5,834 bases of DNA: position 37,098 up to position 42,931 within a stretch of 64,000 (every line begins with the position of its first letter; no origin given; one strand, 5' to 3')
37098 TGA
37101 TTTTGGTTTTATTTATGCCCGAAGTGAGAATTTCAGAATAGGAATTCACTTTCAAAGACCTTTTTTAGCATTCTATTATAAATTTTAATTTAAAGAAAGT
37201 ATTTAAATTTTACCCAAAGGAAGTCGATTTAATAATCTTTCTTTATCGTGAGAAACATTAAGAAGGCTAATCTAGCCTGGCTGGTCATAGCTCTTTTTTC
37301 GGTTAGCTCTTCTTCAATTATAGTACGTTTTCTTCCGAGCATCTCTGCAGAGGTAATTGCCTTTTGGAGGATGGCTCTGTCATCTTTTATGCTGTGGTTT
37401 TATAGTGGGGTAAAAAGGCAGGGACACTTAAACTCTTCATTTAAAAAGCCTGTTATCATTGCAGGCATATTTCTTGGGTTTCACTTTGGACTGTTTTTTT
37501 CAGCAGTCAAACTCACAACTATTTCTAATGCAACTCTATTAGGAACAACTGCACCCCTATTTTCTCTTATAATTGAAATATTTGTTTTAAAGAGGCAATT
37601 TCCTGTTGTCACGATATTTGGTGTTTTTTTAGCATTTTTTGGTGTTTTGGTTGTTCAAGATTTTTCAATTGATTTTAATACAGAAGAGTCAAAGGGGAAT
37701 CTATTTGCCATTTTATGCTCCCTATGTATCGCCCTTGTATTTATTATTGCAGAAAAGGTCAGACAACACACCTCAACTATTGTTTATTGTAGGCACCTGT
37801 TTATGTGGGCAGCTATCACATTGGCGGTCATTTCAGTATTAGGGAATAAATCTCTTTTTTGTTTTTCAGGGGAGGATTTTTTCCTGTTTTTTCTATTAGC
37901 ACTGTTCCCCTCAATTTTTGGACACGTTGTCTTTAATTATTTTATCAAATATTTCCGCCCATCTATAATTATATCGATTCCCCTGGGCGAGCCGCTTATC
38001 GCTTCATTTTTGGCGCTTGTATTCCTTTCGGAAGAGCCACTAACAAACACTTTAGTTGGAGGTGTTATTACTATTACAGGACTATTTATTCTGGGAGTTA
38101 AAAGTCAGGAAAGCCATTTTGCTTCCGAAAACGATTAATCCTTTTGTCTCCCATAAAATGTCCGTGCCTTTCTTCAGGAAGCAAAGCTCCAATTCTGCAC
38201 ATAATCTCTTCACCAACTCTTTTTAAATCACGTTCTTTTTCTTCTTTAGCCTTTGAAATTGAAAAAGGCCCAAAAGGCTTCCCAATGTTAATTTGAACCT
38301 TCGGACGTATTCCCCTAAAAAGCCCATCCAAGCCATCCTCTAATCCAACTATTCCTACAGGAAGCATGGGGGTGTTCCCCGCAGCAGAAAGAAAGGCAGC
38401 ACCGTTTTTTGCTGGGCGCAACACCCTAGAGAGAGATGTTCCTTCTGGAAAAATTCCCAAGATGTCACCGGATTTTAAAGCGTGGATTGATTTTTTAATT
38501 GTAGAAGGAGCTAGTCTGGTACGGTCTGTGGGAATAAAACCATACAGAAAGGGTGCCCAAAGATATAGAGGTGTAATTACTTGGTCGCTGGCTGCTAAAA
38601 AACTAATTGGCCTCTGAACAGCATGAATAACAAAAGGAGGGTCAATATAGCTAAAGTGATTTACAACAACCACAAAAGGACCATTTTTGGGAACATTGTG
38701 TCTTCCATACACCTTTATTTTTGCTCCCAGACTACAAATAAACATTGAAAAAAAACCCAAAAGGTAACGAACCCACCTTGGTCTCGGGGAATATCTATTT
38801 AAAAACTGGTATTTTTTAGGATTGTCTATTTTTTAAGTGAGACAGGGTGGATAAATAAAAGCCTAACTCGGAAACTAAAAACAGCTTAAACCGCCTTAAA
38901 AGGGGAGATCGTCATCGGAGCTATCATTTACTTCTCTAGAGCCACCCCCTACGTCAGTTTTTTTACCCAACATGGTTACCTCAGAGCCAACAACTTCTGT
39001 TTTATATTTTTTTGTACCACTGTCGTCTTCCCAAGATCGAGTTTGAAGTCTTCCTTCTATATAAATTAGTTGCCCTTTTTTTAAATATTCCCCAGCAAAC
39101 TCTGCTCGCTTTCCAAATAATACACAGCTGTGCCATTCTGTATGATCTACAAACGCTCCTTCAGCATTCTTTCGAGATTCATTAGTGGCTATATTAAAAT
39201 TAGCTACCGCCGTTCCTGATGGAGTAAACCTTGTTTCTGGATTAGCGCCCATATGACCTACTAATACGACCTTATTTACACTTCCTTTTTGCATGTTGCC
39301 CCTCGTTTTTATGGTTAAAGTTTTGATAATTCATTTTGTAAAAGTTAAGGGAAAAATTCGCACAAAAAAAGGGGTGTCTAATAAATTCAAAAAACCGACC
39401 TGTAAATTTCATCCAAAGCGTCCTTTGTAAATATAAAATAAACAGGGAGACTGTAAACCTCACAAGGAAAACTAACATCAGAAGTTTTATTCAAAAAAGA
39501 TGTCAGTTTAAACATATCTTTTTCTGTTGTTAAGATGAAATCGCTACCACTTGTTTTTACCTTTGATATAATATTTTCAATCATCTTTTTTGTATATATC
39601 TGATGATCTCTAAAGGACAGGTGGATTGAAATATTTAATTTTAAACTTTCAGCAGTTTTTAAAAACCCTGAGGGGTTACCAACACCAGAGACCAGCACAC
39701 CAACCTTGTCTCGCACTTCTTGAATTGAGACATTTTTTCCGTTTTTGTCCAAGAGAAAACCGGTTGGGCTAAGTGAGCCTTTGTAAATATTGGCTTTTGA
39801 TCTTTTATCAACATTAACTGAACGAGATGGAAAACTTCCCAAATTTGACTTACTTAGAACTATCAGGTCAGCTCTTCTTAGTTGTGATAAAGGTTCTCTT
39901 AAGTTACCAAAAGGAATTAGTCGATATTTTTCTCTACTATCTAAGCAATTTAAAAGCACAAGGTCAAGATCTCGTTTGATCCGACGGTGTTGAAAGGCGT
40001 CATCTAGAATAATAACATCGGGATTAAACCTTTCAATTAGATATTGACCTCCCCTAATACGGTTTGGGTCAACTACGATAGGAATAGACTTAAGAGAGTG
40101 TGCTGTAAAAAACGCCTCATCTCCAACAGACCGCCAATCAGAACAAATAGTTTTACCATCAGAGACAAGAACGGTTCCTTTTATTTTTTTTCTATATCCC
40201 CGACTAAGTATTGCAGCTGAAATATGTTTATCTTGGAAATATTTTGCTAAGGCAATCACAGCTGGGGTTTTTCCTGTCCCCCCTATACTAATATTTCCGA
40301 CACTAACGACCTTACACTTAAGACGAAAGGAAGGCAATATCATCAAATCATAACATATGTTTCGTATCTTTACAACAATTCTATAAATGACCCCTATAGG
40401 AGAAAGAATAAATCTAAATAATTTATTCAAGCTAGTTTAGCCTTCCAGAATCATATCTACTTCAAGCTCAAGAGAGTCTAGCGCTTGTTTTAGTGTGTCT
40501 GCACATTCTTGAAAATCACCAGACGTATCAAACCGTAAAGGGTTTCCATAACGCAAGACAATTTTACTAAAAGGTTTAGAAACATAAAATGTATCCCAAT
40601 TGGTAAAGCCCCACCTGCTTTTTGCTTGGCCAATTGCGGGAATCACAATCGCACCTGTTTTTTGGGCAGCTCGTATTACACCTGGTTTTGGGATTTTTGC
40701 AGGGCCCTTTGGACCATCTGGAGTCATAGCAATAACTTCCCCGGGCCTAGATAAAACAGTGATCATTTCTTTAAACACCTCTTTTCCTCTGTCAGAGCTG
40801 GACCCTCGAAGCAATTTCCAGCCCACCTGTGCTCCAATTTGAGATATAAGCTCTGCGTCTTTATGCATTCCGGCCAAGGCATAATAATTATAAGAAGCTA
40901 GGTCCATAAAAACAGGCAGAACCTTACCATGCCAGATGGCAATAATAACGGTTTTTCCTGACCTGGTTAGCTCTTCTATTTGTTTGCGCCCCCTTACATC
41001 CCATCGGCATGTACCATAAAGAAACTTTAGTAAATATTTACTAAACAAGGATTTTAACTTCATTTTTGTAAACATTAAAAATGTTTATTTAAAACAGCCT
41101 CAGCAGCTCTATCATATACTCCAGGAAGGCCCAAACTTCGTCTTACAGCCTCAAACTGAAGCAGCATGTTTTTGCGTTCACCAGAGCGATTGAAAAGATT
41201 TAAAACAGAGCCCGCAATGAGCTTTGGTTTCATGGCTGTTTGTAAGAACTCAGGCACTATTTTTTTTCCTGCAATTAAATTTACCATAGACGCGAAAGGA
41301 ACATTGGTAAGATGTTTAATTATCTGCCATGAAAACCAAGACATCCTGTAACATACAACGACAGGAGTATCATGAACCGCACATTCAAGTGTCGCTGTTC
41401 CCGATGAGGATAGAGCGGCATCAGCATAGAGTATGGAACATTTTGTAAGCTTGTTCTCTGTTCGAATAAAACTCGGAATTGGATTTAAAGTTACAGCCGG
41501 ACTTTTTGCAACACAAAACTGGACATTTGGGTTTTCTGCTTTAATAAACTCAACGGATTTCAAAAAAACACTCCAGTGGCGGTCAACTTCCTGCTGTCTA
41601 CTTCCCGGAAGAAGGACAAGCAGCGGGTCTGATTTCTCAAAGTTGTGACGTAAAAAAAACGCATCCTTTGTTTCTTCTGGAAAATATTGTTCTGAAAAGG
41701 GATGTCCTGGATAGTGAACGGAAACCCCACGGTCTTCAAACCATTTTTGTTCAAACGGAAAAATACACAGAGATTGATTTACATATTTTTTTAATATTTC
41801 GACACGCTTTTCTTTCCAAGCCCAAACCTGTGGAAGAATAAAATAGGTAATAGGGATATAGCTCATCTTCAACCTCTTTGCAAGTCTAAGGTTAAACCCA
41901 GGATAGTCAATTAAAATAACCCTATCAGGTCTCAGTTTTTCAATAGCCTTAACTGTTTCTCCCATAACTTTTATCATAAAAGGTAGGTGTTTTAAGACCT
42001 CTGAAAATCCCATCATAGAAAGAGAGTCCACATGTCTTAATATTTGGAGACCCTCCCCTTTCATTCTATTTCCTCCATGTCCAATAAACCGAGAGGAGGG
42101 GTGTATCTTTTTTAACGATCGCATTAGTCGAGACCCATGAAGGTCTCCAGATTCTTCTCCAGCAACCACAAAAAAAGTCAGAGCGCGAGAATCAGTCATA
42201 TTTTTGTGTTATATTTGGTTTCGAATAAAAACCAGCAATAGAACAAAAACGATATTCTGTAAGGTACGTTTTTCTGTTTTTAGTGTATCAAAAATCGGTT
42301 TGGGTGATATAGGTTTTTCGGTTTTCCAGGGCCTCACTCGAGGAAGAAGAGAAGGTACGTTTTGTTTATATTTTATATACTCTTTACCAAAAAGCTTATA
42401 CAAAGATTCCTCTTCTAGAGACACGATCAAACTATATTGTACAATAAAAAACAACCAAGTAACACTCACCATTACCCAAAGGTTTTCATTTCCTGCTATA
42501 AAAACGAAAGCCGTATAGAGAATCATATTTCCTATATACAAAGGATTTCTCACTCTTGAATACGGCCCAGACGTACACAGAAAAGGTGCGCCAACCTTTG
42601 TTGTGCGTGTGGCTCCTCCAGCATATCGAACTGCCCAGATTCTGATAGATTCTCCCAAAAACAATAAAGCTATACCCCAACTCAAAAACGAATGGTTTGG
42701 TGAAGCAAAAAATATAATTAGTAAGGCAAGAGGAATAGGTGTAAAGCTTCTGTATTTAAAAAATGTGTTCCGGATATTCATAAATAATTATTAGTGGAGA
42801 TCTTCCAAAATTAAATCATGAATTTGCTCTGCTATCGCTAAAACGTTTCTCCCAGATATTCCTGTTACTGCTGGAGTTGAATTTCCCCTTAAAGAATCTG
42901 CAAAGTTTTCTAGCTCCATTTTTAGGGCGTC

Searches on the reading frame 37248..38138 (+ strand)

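Call 32: search_protein_families(library=pfam, proteins=[window:37248-38138:+], max_evalue=0.00001)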
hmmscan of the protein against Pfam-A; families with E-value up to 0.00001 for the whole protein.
window:37248-38138:+ (296 aa): 1 family
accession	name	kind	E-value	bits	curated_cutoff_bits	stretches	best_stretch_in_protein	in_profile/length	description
PF00892.27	EamA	-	5.9e-28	98.3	28.2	2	10-136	5-133/135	EamA-like transporter family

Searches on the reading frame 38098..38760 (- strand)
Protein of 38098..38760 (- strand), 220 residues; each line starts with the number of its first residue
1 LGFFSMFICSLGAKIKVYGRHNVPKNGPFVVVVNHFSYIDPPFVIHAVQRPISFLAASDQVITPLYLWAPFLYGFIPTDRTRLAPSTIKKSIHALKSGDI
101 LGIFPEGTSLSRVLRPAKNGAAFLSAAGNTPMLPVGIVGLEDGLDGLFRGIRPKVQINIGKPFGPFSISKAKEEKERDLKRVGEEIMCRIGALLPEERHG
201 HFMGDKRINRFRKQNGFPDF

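Call 32: search_protein_families(library=pfam, proteins=[window:38098-38760:-], max_evalue=0.00001)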
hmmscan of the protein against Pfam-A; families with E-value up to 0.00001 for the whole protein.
window:38098-38760:- (220 aa): 1 family
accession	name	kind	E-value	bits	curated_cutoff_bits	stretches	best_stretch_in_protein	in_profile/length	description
PF01553.26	Acyltransferase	-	1.5e-22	80.2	23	1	14-137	1-131/132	Acyltransferase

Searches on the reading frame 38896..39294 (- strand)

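Call 37: search_protein_families(library=pfam, proteins=[window:38896-39294:-], max_evalue=0.00001)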
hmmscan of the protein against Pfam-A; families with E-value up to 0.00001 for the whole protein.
window:38896-39294:- (132 aa): 1 family
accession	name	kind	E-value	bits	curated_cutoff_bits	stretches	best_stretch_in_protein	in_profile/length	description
PF00436.31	SSB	-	6e-38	129.5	26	1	6-109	1-104/104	Single-strand binding protein family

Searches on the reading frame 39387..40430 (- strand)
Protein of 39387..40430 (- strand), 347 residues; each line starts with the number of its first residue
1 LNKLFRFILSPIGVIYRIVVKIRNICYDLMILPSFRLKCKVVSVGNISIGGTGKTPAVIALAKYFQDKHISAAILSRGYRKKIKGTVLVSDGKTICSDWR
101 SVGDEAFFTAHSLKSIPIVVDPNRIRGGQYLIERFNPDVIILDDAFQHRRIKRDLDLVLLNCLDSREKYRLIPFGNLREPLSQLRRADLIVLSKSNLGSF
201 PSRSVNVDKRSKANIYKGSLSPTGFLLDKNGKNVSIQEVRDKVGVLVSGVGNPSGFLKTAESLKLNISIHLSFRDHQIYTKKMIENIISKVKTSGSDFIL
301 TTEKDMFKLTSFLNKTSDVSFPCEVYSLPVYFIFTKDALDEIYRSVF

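Call 32: search_protein_families(library=pfam, proteins=[window:39387-40430:-], max_evalue=0.00001)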
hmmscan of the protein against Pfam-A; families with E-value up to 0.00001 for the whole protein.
window:39387-40430:- (347 aa): 1 family
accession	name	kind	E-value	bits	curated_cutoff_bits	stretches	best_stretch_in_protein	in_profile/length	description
PF02606.20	LpxK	-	8e-83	278.7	27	1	6-341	2-321/328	Tetraacyldisaccharide-1-P 4'-kinase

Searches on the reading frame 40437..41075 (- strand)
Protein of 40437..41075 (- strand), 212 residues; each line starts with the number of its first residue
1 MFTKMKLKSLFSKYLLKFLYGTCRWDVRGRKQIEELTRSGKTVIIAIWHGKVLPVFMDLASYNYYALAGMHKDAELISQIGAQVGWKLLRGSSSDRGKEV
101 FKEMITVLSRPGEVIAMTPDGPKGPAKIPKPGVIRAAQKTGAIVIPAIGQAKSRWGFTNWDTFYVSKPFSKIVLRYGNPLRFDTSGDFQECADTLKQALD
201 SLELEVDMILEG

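Call 32: search_protein_families(library=pfam, proteins=[window:40437-41075:-], max_evalue=0.00001)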
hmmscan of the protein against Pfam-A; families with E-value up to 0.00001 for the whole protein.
window:40437-41075:- (212 aa): 1 family
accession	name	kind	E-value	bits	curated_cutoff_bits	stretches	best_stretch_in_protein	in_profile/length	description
PF04028.18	DUF374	-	1.1e-18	67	26.8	1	62-126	6-69/69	Domain of unknown function (DUF374)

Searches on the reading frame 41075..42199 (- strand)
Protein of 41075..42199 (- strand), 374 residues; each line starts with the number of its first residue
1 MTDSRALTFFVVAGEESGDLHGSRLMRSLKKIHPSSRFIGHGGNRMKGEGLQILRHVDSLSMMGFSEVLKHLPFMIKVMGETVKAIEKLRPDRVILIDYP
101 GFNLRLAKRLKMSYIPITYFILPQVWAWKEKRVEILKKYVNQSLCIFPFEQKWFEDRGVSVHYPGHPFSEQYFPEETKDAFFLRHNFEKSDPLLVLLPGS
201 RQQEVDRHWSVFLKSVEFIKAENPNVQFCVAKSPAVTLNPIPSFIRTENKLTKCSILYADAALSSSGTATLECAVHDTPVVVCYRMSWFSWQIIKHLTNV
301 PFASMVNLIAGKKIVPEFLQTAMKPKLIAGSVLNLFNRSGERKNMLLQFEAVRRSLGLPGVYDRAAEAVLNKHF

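Call 36: search_protein_families(library=pfam, proteins=[window:41075-42199:-], max_evalue=0.00001)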
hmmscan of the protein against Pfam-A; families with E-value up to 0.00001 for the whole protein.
window:41075-42199:- (374 aa): 1 family
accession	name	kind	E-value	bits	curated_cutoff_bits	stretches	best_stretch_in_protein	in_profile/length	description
PF02684.21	LpxB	-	5e-89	299.2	22.6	1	10-346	2-349/374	Lipid-A-disaccharide synthetase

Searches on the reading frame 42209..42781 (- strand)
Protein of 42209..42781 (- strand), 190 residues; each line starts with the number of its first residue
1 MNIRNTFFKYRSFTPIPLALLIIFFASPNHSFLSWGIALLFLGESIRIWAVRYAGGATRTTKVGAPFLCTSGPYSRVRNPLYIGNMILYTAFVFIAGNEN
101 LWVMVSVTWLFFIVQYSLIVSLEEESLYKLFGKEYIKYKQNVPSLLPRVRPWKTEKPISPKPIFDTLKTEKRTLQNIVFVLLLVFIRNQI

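Call 36: search_protein_families(library=pfam, proteins=[window:42209-42781:-], max_evalue=0.00001)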
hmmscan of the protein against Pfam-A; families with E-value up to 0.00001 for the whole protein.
window:42209-42781:- (190 aa): 1 family
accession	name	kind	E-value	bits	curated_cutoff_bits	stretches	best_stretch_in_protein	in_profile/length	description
PF04191.18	PEMT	-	5.6e-08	33.6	25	1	36-133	6-104/105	Phospholipid methyltransferase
